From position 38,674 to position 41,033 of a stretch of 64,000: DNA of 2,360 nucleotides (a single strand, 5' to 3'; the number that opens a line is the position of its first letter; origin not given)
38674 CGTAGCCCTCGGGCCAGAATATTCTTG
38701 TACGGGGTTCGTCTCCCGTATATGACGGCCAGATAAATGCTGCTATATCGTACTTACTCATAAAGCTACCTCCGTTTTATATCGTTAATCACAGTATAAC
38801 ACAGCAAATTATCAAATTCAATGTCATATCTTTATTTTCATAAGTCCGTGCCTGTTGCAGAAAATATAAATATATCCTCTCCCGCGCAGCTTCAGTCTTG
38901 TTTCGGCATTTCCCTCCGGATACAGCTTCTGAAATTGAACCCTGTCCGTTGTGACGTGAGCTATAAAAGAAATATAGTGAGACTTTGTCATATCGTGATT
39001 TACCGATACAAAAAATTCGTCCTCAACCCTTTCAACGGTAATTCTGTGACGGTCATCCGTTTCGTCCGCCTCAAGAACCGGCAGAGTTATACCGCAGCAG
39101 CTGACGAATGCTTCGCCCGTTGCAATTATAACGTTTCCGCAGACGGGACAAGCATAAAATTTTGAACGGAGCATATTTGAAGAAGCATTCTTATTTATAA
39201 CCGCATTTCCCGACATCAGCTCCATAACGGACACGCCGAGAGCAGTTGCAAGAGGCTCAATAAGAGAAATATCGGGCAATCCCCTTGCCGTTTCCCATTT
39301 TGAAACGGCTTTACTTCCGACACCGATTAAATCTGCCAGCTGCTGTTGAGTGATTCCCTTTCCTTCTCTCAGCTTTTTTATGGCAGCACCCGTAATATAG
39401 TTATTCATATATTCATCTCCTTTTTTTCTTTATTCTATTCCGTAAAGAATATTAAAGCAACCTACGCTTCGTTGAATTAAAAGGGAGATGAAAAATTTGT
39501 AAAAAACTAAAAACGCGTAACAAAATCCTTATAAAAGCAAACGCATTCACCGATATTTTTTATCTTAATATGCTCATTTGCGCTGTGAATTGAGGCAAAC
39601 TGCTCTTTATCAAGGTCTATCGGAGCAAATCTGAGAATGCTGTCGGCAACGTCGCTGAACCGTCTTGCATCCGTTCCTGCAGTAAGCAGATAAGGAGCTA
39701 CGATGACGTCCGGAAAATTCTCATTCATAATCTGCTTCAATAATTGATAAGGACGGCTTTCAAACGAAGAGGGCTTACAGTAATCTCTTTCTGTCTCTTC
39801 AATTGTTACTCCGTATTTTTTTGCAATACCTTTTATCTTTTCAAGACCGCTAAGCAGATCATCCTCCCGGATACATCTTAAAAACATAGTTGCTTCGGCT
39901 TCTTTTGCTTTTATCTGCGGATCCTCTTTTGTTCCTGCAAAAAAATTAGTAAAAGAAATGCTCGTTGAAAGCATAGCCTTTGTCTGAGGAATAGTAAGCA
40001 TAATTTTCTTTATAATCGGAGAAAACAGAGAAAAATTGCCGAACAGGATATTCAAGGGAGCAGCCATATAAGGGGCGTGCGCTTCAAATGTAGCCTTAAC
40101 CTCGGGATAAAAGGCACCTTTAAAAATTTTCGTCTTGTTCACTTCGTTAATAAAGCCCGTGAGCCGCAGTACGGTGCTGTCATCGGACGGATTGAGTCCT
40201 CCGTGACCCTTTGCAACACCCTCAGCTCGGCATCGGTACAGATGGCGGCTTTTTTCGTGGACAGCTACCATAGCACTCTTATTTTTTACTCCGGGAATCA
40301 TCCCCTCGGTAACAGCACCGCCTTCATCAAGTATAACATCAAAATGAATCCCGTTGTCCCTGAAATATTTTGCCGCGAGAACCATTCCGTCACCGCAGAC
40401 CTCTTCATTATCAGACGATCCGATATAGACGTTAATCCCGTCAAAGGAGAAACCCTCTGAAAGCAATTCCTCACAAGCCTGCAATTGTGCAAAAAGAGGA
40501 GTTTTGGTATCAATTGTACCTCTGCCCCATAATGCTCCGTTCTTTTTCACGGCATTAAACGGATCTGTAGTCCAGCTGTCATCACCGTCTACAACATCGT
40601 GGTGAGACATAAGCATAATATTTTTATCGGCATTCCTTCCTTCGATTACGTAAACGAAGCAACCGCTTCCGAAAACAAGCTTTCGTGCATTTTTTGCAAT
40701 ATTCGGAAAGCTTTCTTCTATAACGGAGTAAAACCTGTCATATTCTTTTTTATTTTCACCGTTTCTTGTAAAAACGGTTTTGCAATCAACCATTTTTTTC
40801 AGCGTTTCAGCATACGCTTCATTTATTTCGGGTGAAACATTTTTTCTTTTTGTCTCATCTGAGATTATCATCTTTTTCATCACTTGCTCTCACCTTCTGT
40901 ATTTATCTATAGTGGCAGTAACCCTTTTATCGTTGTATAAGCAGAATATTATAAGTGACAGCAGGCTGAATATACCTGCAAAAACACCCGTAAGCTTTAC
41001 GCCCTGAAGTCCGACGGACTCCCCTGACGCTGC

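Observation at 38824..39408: XRE helix-turn-helix domain fused to a complete desulfoferrodoxin (two iron centres)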

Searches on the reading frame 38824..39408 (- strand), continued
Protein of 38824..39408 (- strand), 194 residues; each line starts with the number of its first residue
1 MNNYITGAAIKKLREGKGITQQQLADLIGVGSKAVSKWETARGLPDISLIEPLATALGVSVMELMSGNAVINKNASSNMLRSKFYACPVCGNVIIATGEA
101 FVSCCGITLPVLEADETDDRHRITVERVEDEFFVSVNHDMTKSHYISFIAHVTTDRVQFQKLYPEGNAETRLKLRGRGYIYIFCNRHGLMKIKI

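Call 41: search_solved_structures(query=A1, max_evalue=0.01, show_alignments=5)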
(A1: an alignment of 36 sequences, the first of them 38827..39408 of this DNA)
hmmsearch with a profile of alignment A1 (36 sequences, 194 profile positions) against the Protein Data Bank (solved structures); distinct sequences matched with E-value up to 0.01: 58.
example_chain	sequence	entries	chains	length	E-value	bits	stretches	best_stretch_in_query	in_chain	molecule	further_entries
2ji2_A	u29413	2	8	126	4.9e-16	62.1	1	80-192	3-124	Desulfoferrodoxin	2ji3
2ji1_A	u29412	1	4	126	1.8e-15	60.3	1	80-192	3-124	Desulfoferrodoxin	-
1vzg_A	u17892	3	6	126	3.1e-15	59.5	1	80-192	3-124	DESULFOFERRODOXIN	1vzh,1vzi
1dfx_A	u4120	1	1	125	1.6e-13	53.9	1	81-192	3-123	DESULFOFERRODOXIN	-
1adr_A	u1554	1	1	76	9.4e-09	38.3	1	1-72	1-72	P22 C2 REPRESSOR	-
8tac_A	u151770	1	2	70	1.1e-08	38.2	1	3-59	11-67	DBP48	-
7t8i_A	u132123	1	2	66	7.5e-08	35.4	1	6-65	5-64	Phage element (ICEBs1)transcriptional regulator (Xre family)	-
2r1j_L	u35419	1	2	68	8.6e-08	35.2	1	1-68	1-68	Repressor protein C2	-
2mez_A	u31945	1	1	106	1.1e-07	34.9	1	6-68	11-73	Multiprotein Bridging Factor (MBP-like)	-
9k3w_A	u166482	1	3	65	3.5e-07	33.2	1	8-67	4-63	Transcriptional regulator, PbsX family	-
3jxb_C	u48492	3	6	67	4.8e-07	32.7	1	4-68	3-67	Repressor protein C2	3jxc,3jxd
9sf2_A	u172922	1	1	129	5.8e-07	32.5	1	3-71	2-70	Transcriptional regulator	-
3qq6_A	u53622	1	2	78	1e-06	31.7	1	4-69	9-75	HTH-type transcriptional regulator sinR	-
1y07_A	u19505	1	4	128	1.5e-06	31.1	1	102-191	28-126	desulfoferrodoxin (rbo)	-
5tn0_A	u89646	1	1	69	2.1e-06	30.6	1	6-69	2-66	HTH-type transcriptional regulator SinR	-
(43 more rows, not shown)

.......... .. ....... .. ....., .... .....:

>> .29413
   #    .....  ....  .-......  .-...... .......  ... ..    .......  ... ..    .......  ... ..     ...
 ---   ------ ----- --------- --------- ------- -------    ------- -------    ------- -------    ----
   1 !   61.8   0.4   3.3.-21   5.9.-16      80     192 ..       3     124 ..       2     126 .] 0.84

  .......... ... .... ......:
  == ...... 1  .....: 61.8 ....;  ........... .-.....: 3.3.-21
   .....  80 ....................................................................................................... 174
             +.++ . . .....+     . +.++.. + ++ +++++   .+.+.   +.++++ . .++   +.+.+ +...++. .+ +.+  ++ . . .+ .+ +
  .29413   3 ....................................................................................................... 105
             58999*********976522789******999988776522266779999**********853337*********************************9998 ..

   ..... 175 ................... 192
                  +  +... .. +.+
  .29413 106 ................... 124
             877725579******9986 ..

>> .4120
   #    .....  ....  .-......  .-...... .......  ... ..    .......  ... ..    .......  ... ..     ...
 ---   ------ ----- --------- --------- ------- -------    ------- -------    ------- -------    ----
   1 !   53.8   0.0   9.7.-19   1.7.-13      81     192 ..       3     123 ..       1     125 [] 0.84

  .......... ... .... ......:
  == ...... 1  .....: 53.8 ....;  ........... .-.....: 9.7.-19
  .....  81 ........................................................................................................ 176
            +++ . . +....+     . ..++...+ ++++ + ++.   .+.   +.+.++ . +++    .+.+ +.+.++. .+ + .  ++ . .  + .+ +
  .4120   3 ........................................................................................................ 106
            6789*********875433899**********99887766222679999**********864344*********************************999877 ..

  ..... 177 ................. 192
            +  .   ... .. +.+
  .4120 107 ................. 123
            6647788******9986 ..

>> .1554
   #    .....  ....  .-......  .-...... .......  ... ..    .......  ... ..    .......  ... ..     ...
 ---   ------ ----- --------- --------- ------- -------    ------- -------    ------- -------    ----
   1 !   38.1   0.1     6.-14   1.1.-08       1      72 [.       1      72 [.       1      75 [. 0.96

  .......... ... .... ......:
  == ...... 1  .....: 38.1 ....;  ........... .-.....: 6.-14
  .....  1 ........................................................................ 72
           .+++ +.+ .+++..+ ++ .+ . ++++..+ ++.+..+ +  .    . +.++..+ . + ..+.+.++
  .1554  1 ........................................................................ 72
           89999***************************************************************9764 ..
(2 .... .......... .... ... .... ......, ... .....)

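Call 62: search_dna_similar(query=window:38827-39408:-, collection=plasmids, mode=protein, max_evalue=1e-8, max_rows=15)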
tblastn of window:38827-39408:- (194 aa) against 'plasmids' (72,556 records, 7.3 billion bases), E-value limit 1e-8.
Records with a match: 9; places in all: 9; records where one place covers at least 80% of the query: 2.
Best place of each record, by identity: <60% 9.
By first word of the organism name: Clostridium 7; Acetoanaerobium 1; Monoglobus 1.
By predicted mobility (MOB-suite, as given by PLSDB): non-mobilizable 9.
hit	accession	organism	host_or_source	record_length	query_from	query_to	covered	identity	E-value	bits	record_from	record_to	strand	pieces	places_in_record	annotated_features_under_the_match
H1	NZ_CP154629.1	Acetoanaerobium noterae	cell culture,Sludge of a digestion ...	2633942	7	191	95%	45.2%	8e-52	185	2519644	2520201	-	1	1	none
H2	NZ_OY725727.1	Monoglobus pectinilyticus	-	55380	6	192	96%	36.4%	3e-38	145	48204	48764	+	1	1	helix-turn-helix domain-containing protein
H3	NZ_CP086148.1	Clostridium estertheticum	horse,single colony,meat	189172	1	69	36%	49.3%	4e-13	74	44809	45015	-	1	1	helix-turn-helix transcriptional regulator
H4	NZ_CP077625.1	Clostridium estertheticum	single colony,bovine feces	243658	1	69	36%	49.3%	9e-13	73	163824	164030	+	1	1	helix-turn-helix transcriptional regulator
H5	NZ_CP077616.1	Clostridium estertheticum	single colony,bovine feces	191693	1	69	36%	49.3%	1e-12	73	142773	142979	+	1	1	helix-turn-helix transcriptional regulator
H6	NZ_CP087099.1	Clostridium estertheticum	single colony,Vacuum packed lamb meat ...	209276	1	69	36%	49.3%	1e-12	73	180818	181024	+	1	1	helix-turn-helix transcriptional regulator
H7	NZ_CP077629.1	Clostridium estertheticum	single colony,bovine feces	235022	1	69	36%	49.3%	1e-12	73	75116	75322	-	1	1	helix-turn-helix transcriptional regulator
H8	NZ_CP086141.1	Clostridium estertheticum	bovine,single colony,feces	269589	1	69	36%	47.8%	7e-13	73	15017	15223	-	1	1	helix-turn-helix transcriptional regulator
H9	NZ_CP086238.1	Clostridium estertheticum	single colony,bovine feces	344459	1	69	36%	47.8%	1e-12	72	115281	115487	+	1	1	helix-turn-helix transcriptional regulator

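Call 63: get_annotated_region(hit=H1, flank=4000)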
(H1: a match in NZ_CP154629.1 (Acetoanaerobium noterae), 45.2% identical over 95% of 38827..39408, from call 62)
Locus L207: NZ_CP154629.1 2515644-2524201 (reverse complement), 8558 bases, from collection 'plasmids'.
description: Acetoanaerobium noterae strain DSL2 plasmid pTPELB2, complete sequence
organism: Acetoanaerobium noterae (NCBI taxid 745369)
taxonomy: Bacteria; Bacillota; Clostridia; Peptostreptococcales; Filifactoraceae; Acetoanaerobium; Acetoanaerobium noterae
host: -; source: cell culture,Sludge of a digestion tower of a wastewater treatment plant; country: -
typing (MOB-suite, as given by PLSDB): non-mobilizable
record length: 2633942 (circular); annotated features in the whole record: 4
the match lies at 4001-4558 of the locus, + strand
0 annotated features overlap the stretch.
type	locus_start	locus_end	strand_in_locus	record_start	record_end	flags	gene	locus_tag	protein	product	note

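Call 64: get_annotated_region(hit=H2, flank=4000)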
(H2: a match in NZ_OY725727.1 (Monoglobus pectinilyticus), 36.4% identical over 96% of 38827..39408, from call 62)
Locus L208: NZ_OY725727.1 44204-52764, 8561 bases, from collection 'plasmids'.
description: Monoglobus pectinilyticus strain Ruminococcaceae species TSDC17.2-1.2 plasmid 3, complete sequence
organism: Monoglobus pectinilyticus (NCBI taxid 1981510)
taxonomy: Bacteria; Bacillota; Clostridia; Monoglobales; Monoglobaceae; Monoglobus; Monoglobus pectinilyticus
host: -; source: -; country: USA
typing (MOB-suite, as given by PLSDB): non-mobilizable
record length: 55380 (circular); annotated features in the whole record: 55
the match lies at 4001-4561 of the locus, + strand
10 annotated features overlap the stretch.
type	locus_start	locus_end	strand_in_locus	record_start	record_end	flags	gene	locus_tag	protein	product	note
CDS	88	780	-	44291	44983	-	-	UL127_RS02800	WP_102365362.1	response regulator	GO:0000160 - phosphorelay signal transduction system [Evidence IEA]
CDS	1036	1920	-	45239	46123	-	-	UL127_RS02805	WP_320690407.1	MBL fold metallo-hydrolase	-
CDS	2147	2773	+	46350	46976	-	-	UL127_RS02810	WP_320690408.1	YigZ family protein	-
CDS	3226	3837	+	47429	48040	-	-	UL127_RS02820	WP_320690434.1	sugar O-acetyltransferase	-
CDS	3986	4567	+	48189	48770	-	-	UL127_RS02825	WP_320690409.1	helix-turn-helix domain-containing protein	-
CDS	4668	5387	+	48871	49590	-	-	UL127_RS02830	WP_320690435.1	ZIP family metal transporter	GO:0030001 - metal ion transport [Evidence IEA]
CDS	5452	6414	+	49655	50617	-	-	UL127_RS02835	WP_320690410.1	L-lactate dehydrogenase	GO:0006096 - glycolytic process [Evidence IEA]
CDS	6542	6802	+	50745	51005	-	-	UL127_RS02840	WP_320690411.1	DUF3795 domain-containing protein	-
CDS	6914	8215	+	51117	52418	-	-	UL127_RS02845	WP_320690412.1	DUF4038 domain-containing protein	-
CDS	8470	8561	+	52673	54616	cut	ftsH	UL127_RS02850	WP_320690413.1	ATP-dependent zinc metalloprotease FtsH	GO:0051301 - cell division [Evidence IEA]; GO:0006508 - proteolysis [Evidence IEA]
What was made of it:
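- In Monoglobus pectinilyticus a ZIP family metal transporter gene follows the homologue 101 nt downstream on the same strand (call 64).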

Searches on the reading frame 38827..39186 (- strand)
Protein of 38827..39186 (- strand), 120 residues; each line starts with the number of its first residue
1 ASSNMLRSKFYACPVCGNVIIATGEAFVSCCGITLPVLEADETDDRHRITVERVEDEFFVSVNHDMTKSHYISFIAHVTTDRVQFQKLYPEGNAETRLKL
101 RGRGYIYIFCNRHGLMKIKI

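Call 20: search_protein_representatives(protein=window:38827-39186:-)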
Query: 120 residues. Proteins with E-value up to 0.001 (for the whole library): 1109; up to 1e-10: 494; up to 1e-30: 46. The best 150 are listed.
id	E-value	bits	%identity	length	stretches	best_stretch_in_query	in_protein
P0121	4.2e-51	188.1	70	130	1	2-120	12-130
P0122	4.5e-43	162.2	61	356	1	2-117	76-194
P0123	3.2e-41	156.2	57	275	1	2-117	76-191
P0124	1.3e-40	154.3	61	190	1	2-111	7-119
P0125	3.6e-40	152.8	56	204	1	3-119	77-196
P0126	8.4e-40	151.6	52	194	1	2-119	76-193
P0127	1.6e-39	150.7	56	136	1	2-117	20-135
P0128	2.2e-39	150.3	53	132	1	2-119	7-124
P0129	2.3e-39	150.2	57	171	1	5-116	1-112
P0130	7.2e-39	148.6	61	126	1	5-118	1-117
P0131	1.1e-38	148.0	59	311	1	12-120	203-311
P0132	6.0e-38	145.7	60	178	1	2-106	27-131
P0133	8.0e-38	145.3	51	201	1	2-120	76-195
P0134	1.2e-37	144.7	52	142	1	3-119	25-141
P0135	1.3e-37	144.5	53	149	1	2-119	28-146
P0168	1.2e-30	122.1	47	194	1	3-120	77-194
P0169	2.0e-30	121.4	49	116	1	7-119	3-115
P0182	5.9e-29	116.6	46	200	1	2-117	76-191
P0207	3.9e-26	107.6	40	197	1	3-116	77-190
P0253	9.1e-23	96.7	41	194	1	2-119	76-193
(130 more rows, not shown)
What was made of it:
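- Closest known: SORGOdb class 'HTH-Dx-SOR'. Different: The present data extend it to ~1,100 clusters at 50% identity (including fragments and unfused forms; call 20) and add the promoter element and the missing Lys.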

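Call 45: find_encoding_contigs(protein=P0169, flank=1500, max_places=4)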
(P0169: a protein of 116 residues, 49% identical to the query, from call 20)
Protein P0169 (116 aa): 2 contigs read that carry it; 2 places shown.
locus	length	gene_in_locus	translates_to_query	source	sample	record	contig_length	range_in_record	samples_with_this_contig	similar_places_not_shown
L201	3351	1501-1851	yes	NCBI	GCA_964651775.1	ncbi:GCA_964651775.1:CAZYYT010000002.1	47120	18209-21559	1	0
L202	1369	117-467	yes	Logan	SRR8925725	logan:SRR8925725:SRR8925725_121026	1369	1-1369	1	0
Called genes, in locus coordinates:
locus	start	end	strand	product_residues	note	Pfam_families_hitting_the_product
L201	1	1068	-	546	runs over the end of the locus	PF00239:Resolvase, PF07508:Recombinase, PF13408:Zn_ribbon_recom, PF14287:DUF4368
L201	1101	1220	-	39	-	-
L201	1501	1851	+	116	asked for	-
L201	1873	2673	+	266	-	PF00106:adh_short, PF08659:KR (weak), PF13561:adh_short_C2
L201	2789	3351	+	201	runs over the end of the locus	PF12844:HTH_19, PF13560:HTH_31 (weak), PF01381:HTH_3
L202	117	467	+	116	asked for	-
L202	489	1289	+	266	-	PF00106:adh_short, PF08659:KR (weak), PF13561:adh_short_C2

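Call 50: find_encoding_contigs(protein=P0253, flank=4000, max_places=3)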
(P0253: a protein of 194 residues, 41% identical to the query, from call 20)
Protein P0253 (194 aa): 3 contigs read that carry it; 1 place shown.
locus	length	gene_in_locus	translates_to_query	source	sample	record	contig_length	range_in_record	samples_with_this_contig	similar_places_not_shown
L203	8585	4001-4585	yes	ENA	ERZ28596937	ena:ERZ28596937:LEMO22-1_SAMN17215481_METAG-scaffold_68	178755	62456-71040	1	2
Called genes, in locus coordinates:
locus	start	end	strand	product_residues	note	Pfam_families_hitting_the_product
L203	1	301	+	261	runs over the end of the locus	PF00756:Esterase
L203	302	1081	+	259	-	PF00756:Esterase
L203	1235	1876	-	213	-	-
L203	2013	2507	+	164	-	-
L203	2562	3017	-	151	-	PF00583:Acetyltransf_1, PF13673:Acetyltransf_10, PF14542:Acetyltransf_CG (faint), PF13508:Acetyltransf_7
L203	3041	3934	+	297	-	PF13508:Acetyltransf_7 (faint), PF00583:Acetyltransf_1 (weak)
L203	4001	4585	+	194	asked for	PF13560:HTH_31 (weak), PF01381:HTH_3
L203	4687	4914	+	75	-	PF09855:Zn_ribbon_13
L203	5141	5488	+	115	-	-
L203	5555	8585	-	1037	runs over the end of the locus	PF02463:SMC_N (weak), PF13476:AAA_23, PF13555:AAA_29 (weak), PF13558:SbcC_Walker_B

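Call 51: find_encoding_contigs(protein=P0207, flank=4000, max_places=3)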
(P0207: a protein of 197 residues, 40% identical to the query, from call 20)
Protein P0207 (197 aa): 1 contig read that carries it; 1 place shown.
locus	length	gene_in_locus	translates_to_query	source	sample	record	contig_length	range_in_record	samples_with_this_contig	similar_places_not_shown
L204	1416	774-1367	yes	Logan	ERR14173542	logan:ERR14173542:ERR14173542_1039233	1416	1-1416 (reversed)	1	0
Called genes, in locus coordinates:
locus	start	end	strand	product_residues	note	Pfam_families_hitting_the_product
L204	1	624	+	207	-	?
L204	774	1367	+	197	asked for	PF12844:HTH_19 (weak), PF13560:HTH_31, PF01381:HTH_3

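Call 52: find_encoding_contigs(protein=P0182, flank=4000, max_places=3)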
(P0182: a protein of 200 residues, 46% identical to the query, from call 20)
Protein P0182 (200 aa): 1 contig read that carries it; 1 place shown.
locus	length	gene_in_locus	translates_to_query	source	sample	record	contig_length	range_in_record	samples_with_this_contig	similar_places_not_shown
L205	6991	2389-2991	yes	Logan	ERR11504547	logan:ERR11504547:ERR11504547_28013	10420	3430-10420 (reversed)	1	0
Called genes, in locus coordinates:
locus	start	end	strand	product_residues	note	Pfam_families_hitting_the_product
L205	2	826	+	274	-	?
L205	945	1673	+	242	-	PF00376:MerR, PF13411:MerR_1, PF09278:MerR-DNA-bind (weak), PF07739:TipAS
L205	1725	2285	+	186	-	PF28474:DUF8412, PF13376:OmdA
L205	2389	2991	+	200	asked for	PF12844:HTH_19 (weak), PF13560:HTH_31, PF01381:HTH_3, PF13384:HTH_23 (faint)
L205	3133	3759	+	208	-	PF00583:Acetyltransf_1 (weak), PF13508:Acetyltransf_7 (weak)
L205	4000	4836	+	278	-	PF13481:AAA_25, PF03796:DnaB_C (weak)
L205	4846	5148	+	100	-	-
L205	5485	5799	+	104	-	PF21983:NikA-like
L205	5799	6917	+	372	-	PF03432:Relaxase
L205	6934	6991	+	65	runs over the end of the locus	PF12728:HTH_17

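Call 53: find_encoding_contigs(protein=P0168, flank=4000, max_places=3)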
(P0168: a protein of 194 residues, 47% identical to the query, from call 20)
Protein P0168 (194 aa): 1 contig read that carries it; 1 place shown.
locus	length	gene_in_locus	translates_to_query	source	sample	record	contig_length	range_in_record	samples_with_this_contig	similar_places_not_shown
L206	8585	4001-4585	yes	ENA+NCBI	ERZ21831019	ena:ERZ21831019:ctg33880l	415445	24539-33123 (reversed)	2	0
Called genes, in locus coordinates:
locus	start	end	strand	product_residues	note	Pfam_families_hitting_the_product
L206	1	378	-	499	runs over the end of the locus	PF00196:GerE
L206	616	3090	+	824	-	PF10518:TAT_signal (faint), PF04205:FMN_bind, PF00890:FAD_binding_2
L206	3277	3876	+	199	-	PF13302:Acetyltransf_3, PF00583:Acetyltransf_1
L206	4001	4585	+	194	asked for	PF12844:HTH_19 (weak), PF13560:HTH_31 (weak), PF01381:HTH_3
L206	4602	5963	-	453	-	PF00919:UPF0004, PF04055:Radical_SAM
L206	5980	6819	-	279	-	PF04452:Methyltrans_RNA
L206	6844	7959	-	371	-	PF00226:DnaJ, PF01556:DnaJ_C, PF00684:DnaJ_CXXCXGXG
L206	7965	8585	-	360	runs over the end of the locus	PF01628:HrcA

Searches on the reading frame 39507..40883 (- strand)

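Call 15: search_protein_families(library=pfam, proteins=[window:39507-40883:-], max_evalue=0.00001)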
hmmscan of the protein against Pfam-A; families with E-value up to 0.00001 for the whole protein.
window:39507-40883:- (458 aa): 1 family
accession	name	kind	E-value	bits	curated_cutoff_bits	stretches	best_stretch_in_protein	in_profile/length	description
PF01546.33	Peptidase_M20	-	2e-21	77.3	24.6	1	90-456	1-205/206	Peptidase family M20/M25/M40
